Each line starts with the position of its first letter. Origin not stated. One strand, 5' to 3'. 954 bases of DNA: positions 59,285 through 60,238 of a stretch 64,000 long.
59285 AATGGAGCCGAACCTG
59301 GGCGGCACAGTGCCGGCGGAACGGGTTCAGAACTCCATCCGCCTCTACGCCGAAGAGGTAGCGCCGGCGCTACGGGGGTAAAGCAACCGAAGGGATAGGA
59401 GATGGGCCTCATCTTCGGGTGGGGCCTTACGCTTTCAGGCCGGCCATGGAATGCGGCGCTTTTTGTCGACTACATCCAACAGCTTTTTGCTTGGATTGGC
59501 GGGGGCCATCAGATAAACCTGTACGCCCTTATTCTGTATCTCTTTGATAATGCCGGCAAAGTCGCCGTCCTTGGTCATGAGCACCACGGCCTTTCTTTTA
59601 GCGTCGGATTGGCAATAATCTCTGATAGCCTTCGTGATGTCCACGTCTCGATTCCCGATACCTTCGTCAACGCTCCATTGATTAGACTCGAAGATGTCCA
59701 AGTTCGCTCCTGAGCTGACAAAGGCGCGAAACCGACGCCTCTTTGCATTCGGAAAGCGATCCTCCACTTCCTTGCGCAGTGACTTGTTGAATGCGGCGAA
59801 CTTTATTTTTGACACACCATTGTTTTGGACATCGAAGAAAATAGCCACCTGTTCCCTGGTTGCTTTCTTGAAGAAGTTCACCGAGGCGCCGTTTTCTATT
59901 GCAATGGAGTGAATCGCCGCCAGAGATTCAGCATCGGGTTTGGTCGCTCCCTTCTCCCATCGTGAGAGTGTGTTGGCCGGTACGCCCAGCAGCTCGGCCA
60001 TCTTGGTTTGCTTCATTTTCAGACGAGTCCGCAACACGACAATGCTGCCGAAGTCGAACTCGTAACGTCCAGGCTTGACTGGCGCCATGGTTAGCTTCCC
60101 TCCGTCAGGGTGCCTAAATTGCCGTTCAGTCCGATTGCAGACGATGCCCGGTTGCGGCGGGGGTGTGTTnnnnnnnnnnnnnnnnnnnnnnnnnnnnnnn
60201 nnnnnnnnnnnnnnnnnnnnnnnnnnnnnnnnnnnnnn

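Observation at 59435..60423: AT-richer mini-module: palindrome-embedded promoter, Gly/Arg-rich micro-ORF, and an XRE-HTH::NYN nuclease fusion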

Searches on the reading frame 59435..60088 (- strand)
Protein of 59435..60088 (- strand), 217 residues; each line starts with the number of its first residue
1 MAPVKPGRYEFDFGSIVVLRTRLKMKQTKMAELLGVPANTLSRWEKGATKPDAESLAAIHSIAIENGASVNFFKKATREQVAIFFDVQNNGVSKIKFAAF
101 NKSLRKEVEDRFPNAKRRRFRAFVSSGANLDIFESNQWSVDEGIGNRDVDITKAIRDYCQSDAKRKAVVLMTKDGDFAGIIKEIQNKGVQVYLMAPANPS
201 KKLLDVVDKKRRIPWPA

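Call 4: search_protein_families(library=pfam, proteins=[window:59435-60088:-], max_evalue=1)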
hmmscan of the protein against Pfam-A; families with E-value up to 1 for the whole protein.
window:59435-60088:- (217 aa): 13 families
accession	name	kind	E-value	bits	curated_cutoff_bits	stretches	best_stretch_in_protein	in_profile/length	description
PF01936.24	NYN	-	1.5e-09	38.9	24.2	1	81-209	2-140/145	NYN domain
PF01381.28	HTH_3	-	7e-09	36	23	1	19-59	4-44/55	Helix-turn-helix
PF13560.12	HTH_31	-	1.9e-05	25.3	27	1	19-58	9-49/64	Helix-turn-helix domain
PF15731.11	MqsA_antitoxin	-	8e-05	23.2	30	1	14-54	72-112/131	Antitoxin component of bacterial toxin-antitoxin system, MqsA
PF12844.13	HTH_19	-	0.0025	18.1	30.2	1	19-58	7-46/64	Helix-turn-helix domain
PF13443.12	HTH_26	-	0.0035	18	22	1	23-59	9-46/63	Cro/C1-type HTH DNA-binding domain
PF10414.14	CysG_dimeriser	-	0.0057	16.8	23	1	97-120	5-29/58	Sirohaem synthase dimerisation region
PF20432.4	Xre-like-HTH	-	0.011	16.5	25.8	1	19-46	18-44/63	Antitoxin Xre-like helix-turn-helix domain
PF02312.22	CBF_beta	-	0.027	14.6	25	1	93-153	25-89/167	Core binding factor beta subunit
PF13384.12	HTH_23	-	0.039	14.2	24.6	1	18-46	12-39/50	Homeodomain-like domain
PF07022.19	Phage_CI_repr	-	0.079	13.8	22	1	22-60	9-47/65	Bacteriophage CI repressor helix-turn-helix domain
PF02954.25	HTH_8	-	0.12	12.6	22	1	27-43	21-37/42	Bacterial regulatory protein, Fis family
PF05269.17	Phage_CII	-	0.16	12.7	21.3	1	26-75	25-73/91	Bacteriophage CII protein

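Call 5: search_protein_families(library=ncbifam, proteins=[window:59435-60088:-], max_evalue=1)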
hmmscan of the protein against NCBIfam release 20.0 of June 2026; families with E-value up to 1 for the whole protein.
window:59435-60088:- (217 aa): 14 families
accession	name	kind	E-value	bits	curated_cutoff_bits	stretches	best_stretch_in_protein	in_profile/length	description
TIGR03830.1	CxxCG_CxxCG_HTH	subfamily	1.7e-07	31.1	61.8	1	16-54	70-108/127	type II TA system antitoxin MqsA family protein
NF041951.1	phage_RstR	subfamily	2.6e-06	27.7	80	1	16-59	7-50/108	RstR family transcriptional repressor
NF007257.0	PRK09706.1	subfamily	0.00015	21.6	101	1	19-61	13-55/135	transcriptional repressor DicA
NF041265.1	NadS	equivalog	0.00087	19.5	60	1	13-64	32-81/94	NadS family protein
NF004462.0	PRK05787.2-5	equivalog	0.0012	18.4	360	1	124-184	50-109/228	cobalt-precorrin-7 (C(5))-methyltransferase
NF040522.1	VC1465_fam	subfamily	0.0028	17.7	70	1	20-50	5-35/111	VC1465 family Xer recombination activation factor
TIGR03070.1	couple_hipB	subfamily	0.0036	17.2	71.65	1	16-59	7-50/58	type II toxin-antitoxin system Y4mF family antitoxin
NF047542.1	telomere_Tap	equivalog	0.0043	15.8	600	1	19-61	25-67/695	telomere-associated protein Tap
NF041575.1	antitoxPezA_Strep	equivalog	0.014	15.3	290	1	16-55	6-45/158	type II toxin-antitoxin system antitoxin PezA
TIGR00270.2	TIGR00270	equivalog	0.055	13.3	110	1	19-56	83-120/159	multiprotein bridging factor aMBF1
TIGR02937.1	sigma70-ECF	superfamily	0.076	12.6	42.9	1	16-49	125-158/165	sigma-70 family RNA polymerase sigma factor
TIGR03879.1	near_KaiC_dom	domain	0.082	13.4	65.1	1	16-51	27-62/91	probable regulatory domain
NF006097.0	PRK08249.1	equivalog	0.094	11.1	600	1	168-206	132-170/402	cystathionine gamma-synthase family protein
NF049845.1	Xre_ParS_antitoxin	subfamily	0.11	12.7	90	1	17-57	8-48/112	type II RES/Xre toxin-antitoxin system antitoxin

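Call 6: search_protein_families(library=padloc, proteins=[window:59435-60088:-], max_evalue=1)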
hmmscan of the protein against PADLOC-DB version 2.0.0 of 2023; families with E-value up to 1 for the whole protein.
window:59435-60088:- (217 aa): 15 families
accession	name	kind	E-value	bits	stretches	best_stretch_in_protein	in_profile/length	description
PDLC03951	RmrA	-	1.4e-07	28.8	1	16-89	13-85/400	-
PDLC03949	RmrA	-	2.3e-06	24.7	1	16-81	7-69/363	-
PDLC02926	HTH_VI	-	4.3e-06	24.9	1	19-59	9-49/92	-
PDLC03952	RmrA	-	6e-06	23.3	1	20-81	31-89/395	-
PDLC03956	RmrA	-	1.5e-05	22.2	1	25-85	23-81/399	-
PDLC01154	NYN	-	1.7e-05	22.3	1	163-207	244-289/310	"LabA-like protein, NYN family nuclease"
PDLC03955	RmrA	-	9.4e-05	19.8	1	10-76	19-82/371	-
PDLC03946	RmrA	-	0.00016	18.5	1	16-80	7-68/357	-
PDLC03669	Control_protein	-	0.00025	19.3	1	20-89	18-84/96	control protein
PDLC03947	RmrA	-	0.00037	17.4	1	26-89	26-89/383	-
PDLC03948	RmrA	-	0.00048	17.1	1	24-60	21-57/397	-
PDLC04142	capH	-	0.00083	18.4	1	19-81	14-73/103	capH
PDLC03954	RmrA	-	0.0038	14.2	1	18-77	17-73/380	-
PDLC04133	mad1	-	0.015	13.6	1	24-47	5-28/60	mads_1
PDLC03944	RmrA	-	0.028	11.5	1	24-62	19-57/384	-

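Call 7: find_homologous_proteins(query=window:59435-60088:-)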
Query window:59435-60088:- (217 aa): 98 proteins with E <= 0.001 among 233 candidates.
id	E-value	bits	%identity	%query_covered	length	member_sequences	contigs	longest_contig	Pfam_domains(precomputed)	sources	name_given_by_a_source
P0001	7.3e-138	475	100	100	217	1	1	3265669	PF01381.29,PF01936.25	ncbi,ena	-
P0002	2.0e-118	411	83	100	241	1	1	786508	PF01381.29,PF01936.25,PF13560.13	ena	-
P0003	6.2e-94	331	67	100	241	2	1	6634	PF01381.29,PF01936.25,PF13560.13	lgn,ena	-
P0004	9.0e-94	331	67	100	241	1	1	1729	PF01381.29,PF15731.12,PF01936.25,PF13560.13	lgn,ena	-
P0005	3.7e-92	326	65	100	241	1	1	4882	PF01381.29,PF15731.12,PF01936.25,PF13560.13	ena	-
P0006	2.5e-89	316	65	99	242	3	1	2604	PF01381.29,PF15731.12,PF01936.25,PF13560.13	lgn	-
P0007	1.0e-78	282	64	100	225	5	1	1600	PF01381.29,PF01936.25,PF13560.13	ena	-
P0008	1.0e-76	275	59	95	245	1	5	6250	PF01381.29,PF01936.25,PF13560.13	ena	-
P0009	8.9e-74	266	60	100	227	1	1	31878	PF01381.29,PF01936.25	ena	-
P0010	1.2e-68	249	57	100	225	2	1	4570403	PF01381.29,PF01936.25,PF13560.13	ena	-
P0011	1.0e-66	243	57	100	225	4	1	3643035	PF12844.14,PF01381.29,PF15731.12,PF01936.25,PF13560.13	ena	-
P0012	2.3e-64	235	57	99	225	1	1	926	PF01381.29,PF01936.25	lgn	-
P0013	7.3e-63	230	52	100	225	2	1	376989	PF01381.29,PF01936.25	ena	-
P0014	1.9e-62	229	55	99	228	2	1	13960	PF01381.29,PF01936.25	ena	-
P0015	5.4e-61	224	51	100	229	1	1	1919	PF01381.29,PF15731.12,PF01936.25,PF13560.13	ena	-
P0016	8.8e-60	220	53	99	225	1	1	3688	PF01381.29,PF01936.25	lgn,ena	-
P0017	1.1e-59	220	52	99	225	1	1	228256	PF01381.29,PF01936.25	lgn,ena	-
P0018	7.4e-59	217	52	100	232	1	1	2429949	PF01381.29,PF01936.25,PF13560.13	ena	-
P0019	1.4e-58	216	52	99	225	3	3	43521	PF01381.29,PF01936.25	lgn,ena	-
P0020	7.2e-58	214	50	99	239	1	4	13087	PF01381.29,PF15731.12,PF01936.25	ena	-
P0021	1.0e-57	213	50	100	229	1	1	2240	PF01381.29,PF01936.25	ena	-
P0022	1.4e-56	209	52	100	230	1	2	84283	PF01381.29,PF15731.12,PF01936.25,PF13560.13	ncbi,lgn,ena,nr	ncbi:MAG: NYN domain-containing protein [Chloroflexota bacterium]|nr:NYN domain-containing protein [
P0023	3.8e-56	208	48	100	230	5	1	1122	PF01381.29,PF01936.25,PF13560.13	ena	-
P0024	4.2e-52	195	48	100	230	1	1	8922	PF01381.29,PF15731.12,PF01936.25,PF13560.13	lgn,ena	-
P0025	6.6e-51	191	48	100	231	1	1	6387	PF01381.29,PF15731.12,PF01936.25,PF13560.13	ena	-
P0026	1.6e-50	190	47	100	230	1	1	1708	PF01381.29,PF01936.25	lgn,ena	-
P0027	2.4e-50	189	48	100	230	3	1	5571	PF01381.29,PF01936.25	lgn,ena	-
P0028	1.1e-48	184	47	100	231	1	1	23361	PF01381.29,PF01936.25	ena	-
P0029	9.7e-47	177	46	100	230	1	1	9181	PF01381.29,PF01936.25,PF13560.13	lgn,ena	-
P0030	3.7e-43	166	45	98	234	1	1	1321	PF01381.29,PF15731.12,PF13560.13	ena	-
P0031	1.2e-42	164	41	100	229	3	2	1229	PF01381.29,PF15731.12,PF01936.25,PF13560.13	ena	-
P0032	1.1e-41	161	43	95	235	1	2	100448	PF01381.29,PF15731.12,PF01936.25,PF13560.13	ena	-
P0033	2.7e-41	160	41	100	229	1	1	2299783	PF01381.29,PF15731.12,PF01936.25,PF13560.13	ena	-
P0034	1.7e-40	157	44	90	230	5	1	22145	PF01381.29,PF01936.25,PF13560.13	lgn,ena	-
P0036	1.5e-39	154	40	100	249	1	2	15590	PF01381.29,PF15731.12,PF01936.25,PF13560.13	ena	-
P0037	2.9e-39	153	39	98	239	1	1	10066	PF01381.29,PF15731.12,PF01936.25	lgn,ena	-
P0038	3.9e-39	153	42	94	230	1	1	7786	PF01381.29,PF01936.25,PF13560.13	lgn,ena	-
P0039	6.5e-39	152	40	100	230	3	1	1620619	PF01381.29,PF01936.25,PF13560.13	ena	-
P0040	1.1e-38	151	42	95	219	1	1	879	PF12844.14,PF01381.29,PF01936.25,PF13560.13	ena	-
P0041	1.6e-38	151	40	100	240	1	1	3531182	PF12844.14,PF01381.29,PF15731.12,PF01936.25,PF13560.13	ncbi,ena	-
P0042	4.0e-38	149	42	91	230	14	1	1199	PF01381.29,PF01936.25,PF13560.13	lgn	-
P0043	4.6e-38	149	38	100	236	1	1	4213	PF12844.14,PF01381.29,PF15731.12,PF01936.25,PF13560.13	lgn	-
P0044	2.8e-37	146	40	100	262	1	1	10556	PF12844.14,PF20432.5,PF01381.29,PF01936.25,PF13560.13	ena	-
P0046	4.1e-37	146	39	100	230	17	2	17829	PF12844.14,PF01381.29,PF01936.25,PF13560.13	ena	-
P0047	3.0e-36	143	38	100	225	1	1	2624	PF01381.29,PF01936.25,PF13560.13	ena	-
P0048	3.9e-36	143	39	100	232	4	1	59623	PF12844.14,PF01381.29,PF01936.25,PF13560.13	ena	-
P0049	5.8e-36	142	39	100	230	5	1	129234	PF12844.14,PF01381.29,PF01936.25,PF13560.13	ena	-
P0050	5.9e-36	142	39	95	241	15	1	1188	PF12844.14,PF01381.29,PF01936.25,PF13560.13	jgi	jgi:transcriptional regulator with XRE-family HTH domain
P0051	2.5e-35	140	40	90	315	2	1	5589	PF01381.29,PF01936.25,PF13560.13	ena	-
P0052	1.4e-34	138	40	98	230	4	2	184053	PF12844.14,PF01381.29,PF15731.12,PF01936.25,PF13560.13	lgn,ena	-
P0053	9.1e-34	135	35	100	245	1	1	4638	PF12844.14,PF01381.29,PF15731.12,PF01936.25,PF13560.13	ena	-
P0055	1.9e-33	134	39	90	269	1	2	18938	PF12844.14,PF01381.29,PF15731.12,PF13560.13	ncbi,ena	-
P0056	1.9e-33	134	38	98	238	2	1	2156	PF01381.29,PF01936.25,PF13560.13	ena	-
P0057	2.9e-33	133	38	99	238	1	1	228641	PF01381.29,PF01936.25,PF13560.13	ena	-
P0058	3.1e-33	133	40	90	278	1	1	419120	PF01381.29,PF15731.12,PF13560.13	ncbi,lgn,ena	-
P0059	6.7e-33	132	37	100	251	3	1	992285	PF12844.14,PF01381.29,PF15731.12,PF01936.25,PF13560.13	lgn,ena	-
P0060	9.5e-33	132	39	90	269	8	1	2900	PF01381.29,PF15731.12,PF13560.13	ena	-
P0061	1.1e-32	131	38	100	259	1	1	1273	PF12844.14,PF01381.29,PF01936.25,PF13560.13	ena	-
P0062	1.2e-32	131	40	90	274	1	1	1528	PF01381.29,PF15731.12,PF13560.13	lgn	-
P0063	2.1e-32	131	35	100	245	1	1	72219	PF12844.14,PF01381.29,PF15731.12,PF01936.25,PF13560.13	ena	-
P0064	2.6e-32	130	38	99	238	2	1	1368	PF01381.29,PF01936.25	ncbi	-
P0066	3.6e-32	130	37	100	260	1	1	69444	PF12844.14,PF01381.29,PF01936.25,PF13560.13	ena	-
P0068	7.4e-32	129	39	90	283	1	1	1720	PF12844.14,PF01381.29,PF15731.12,PF13560.13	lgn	-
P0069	1.8e-31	128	36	100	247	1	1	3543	PF12844.14,PF01381.29,PF15731.12,PF13560.13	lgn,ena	-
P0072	6.8e-31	126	38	91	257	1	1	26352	PF01381.29,PF15731.12,PF13560.13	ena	-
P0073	7.0e-31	126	38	90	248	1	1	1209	PF01381.29,PF15731.12,PF13560.13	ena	-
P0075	2.9e-30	124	34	95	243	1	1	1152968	PF12844.14,PF01381.29,PF15731.12,PF01936.25,PF13560.13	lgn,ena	-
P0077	7.5e-30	122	39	90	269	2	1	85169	PF12844.14,PF01381.29,PF15731.12,PF13560.13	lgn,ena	-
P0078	1.0e-29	122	38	98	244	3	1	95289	PF01381.29,PF15731.12,PF13560.13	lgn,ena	-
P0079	1.0e-29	122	36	99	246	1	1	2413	PF12844.14,PF01381.29,PF01936.25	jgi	jgi:transcriptional regulator with XRE-family HTH domain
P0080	3.9e-29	120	36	99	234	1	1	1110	PF01381.29,PF01936.25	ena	-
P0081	5.0e-29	120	33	100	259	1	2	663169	PF12844.14,PF01381.29,PF15731.12,PF13560.13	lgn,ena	-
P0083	1.2e-28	118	36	99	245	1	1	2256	PF01381.29,PF01936.25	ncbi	-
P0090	4.5e-27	113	35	89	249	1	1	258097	PF12844.14,PF01381.29,PF15731.12,PF01936.25,PF13560.13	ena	-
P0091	1.8e-26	111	44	69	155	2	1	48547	PF01381.29,PF15731.12,PF13560.13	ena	-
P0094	1.3e-25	108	35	89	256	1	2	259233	PF12844.14,PF01381.29,PF15731.12,PF13560.13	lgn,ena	-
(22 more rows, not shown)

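Call 11: find_encoding_contigs(protein=P0002, flank=4000, max_places=3)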
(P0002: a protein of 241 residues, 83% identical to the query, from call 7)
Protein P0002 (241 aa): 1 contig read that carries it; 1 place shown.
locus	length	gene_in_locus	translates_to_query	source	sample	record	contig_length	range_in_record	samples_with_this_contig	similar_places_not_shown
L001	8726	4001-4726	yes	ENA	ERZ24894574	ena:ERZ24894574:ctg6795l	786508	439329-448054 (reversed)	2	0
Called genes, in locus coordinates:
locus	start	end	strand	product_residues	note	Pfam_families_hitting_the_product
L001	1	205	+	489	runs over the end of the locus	PF01609:DDE_Tnp_1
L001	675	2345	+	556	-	-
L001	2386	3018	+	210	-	-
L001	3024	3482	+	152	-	PF06271:RDD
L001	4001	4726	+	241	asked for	PF01381:HTH_3, PF13560:HTH_31 (weak), PF01936:NYN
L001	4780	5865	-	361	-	PF00296:Bac_luciferase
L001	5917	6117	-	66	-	PF04945:YHS (weak)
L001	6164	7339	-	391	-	PF02771:Acyl-CoA_dh_N, PF02770:Acyl-CoA_dh_M (weak), PF00441:Acyl-CoA_dh_1, PF08028:Acyl-CoA_dh_2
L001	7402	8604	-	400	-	PF02771:Acyl-CoA_dh_N, PF02770:Acyl-CoA_dh_M, PF00441:Acyl-CoA_dh_1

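Call 14: find_related_loci(query=A1, collection=genome_contigs, flank=3000)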
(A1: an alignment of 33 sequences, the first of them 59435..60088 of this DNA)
Query A1 (217 aa) in genome_contigs; peptide patterns used: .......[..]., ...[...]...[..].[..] (x = any residue, [..] = any of these).
63 stretches matched a pattern; 56 encode a relative of the query (tblastn E <= 1e-3); 56 distinct loci.
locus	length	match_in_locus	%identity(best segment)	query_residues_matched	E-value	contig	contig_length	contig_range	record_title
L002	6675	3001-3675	57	1-217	2e-79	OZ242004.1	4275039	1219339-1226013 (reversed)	MAG: Dehalococcoidia bacterium isolate 6092164f-d889-4bea-886a-f75bca8a53ef genome assembly, chromosome: 1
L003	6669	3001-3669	52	1-215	5e-69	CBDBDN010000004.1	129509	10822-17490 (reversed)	MAG: Dehalococcoidia bacterium isolate 358923a9-09b8-419b-a7c8-a792b221afc8 genome assembly, contig: contig_4, whole gen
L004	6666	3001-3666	42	1-217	1e-51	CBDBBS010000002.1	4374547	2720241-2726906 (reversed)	MAG: Dehalococcoidia bacterium isolate ddb4ac3d-8f21-48f8-a382-dd94587b0ab6 genome assembly, contig: contig_2, whole gen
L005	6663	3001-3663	38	1-216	2e-48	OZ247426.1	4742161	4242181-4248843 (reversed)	MAG: Dehalococcoidia bacterium isolate a97bc163-3bbb-412f-9a64-4bc878210a30 genome assembly, chromosome: 1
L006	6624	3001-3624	42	1-198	4e-48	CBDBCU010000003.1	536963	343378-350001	MAG: Dehalococcoidia bacterium isolate b7e64017-226b-4aac-beac-0e83de6cf32f genome assembly, contig: contig_3, whole gen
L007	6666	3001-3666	38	1-217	4e-47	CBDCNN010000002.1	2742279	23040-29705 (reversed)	MAG: Dehalococcoidia bacterium isolate f925f4b4-e5cd-4c29-90df-f015b0a4b6e1 genome assembly, contig: contig_2, whole gen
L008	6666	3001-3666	41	1-213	5e-47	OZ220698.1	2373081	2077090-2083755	MAG: Dehalococcoidia bacterium isolate 1c31877f-31fb-4be5-889e-2983ccd84c47 genome assembly, chromosome: 1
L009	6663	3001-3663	39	1-216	3e-46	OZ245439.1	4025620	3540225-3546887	MAG: Dehalococcoidia bacterium isolate 8d673fb0-6267-4ca5-9ff6-096bfbafaff1 genome assembly, chromosome: 1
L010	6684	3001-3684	40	1-217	2e-45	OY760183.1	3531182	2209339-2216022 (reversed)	MAG: Chloroflexota bacterium isolate 1e5240b1-722b-4dd6-bc08-6f4f73fd4587 genome assembly, chromosome: 1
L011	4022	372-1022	39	1-196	4e-45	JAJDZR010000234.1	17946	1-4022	MAG: Chloroflexota bacterium isolate jk18x44bins.5 k141_2343990, whole genome shotgun sequence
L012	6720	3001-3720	38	1-213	4e-44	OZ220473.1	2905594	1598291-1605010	MAG: Dehalococcoidia bacterium isolate 87cb072c-069b-458f-9ccb-7e689b7dc65c genome assembly, chromosome: 1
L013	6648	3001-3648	39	1-195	2e-43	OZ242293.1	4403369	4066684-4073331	MAG: Chloroflexota bacterium isolate 52ff3f9d-f017-45e4-ba4f-ef8953291d95 genome assembly, chromosome: 1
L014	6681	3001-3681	37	1-216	9e-44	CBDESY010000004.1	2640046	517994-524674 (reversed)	MAG: Dehalococcoidia bacterium isolate 9747ee0e-72c6-48f8-bd5a-878beb84f008 genome assembly, contig: contig_4, whole gen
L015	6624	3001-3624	40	1-193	6e-43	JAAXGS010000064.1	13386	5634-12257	MAG: Dehalococcoidia bacterium isolate Plut_88869 filtered_Plut_88869_genomic_contig_103325, whole genome shotgun sequen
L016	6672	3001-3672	36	1-213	7e-42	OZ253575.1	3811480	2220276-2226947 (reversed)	MAG: Tepidiformaceae bacterium isolate 75d77762-d14d-4840-8cb0-48f4955156da genome assembly, chromosome: 1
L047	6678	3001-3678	52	1-216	2e-65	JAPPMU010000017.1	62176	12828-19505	MAG: Chloroflexota bacterium isolate RHO3_bin_54 NODE_1111_length_62176_cov_20.167109, whole genome shotgun sequence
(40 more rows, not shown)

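Call 27: find_encoding_contigs(protein=P0003, flank=3000, max_places=1)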
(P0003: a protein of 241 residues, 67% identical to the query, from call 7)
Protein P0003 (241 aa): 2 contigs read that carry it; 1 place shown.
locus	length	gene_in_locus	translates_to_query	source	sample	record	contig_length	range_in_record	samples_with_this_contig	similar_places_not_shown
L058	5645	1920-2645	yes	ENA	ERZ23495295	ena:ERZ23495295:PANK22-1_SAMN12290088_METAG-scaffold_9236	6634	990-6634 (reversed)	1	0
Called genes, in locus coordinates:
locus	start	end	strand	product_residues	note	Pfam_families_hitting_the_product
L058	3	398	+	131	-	?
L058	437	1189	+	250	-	-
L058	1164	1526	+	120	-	PF01934:HepT-like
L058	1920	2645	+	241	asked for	PF01381:HTH_3, PF13560:HTH_31 (weak), PF01936:NYN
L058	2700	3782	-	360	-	PF00296:Bac_luciferase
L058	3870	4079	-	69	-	PF04945:YHS (weak)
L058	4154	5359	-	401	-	PF02771:Acyl-CoA_dh_N, PF02770:Acyl-CoA_dh_M (faint), PF00441:Acyl-CoA_dh_1, PF08028:Acyl-CoA_dh_2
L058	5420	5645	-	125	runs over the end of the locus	PF05942:PaREP1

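Call 28: find_encoding_contigs(protein=P0005, flank=3000, max_places=1)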
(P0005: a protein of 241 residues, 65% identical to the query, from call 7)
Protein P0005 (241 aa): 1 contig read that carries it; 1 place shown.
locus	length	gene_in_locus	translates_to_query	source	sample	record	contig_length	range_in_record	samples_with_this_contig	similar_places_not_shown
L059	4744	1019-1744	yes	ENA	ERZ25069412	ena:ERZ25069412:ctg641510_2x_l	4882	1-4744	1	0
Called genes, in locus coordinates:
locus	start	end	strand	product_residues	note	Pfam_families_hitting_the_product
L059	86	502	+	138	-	PF03928:HbpS-like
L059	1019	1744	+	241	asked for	PF15731:MqsA_antitoxin (faint), PF01381:HTH_3, PF13560:HTH_31 (faint), PF01936:NYN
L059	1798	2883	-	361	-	PF00296:Bac_luciferase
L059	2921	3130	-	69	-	PF04945:YHS (faint)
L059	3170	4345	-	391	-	PF02771:Acyl-CoA_dh_N, PF02770:Acyl-CoA_dh_M, PF00441:Acyl-CoA_dh_1, PF08028:Acyl-CoA_dh_2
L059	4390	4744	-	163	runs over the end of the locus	?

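Call 29: find_encoding_contigs(protein=P0008, flank=3000, max_places=1)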
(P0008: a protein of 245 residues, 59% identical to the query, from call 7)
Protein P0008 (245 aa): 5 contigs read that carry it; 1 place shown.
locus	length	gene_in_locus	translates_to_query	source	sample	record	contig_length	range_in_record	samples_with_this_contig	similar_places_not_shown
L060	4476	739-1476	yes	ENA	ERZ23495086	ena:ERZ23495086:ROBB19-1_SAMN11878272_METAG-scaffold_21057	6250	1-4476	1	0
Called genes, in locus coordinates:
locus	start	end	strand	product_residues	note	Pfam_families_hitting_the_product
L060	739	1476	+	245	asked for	PF01381:HTH_3, PF13560:HTH_31 (weak), PF01936:NYN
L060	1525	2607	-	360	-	PF00296:Bac_luciferase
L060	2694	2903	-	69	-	PF04945:YHS (weak)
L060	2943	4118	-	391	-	PF02771:Acyl-CoA_dh_N, PF02770:Acyl-CoA_dh_M, PF00441:Acyl-CoA_dh_1, PF08028:Acyl-CoA_dh_2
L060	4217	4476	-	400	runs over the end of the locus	PF02771:Acyl-CoA_dh_N, PF02770:Acyl-CoA_dh_M, PF00441:Acyl-CoA_dh_1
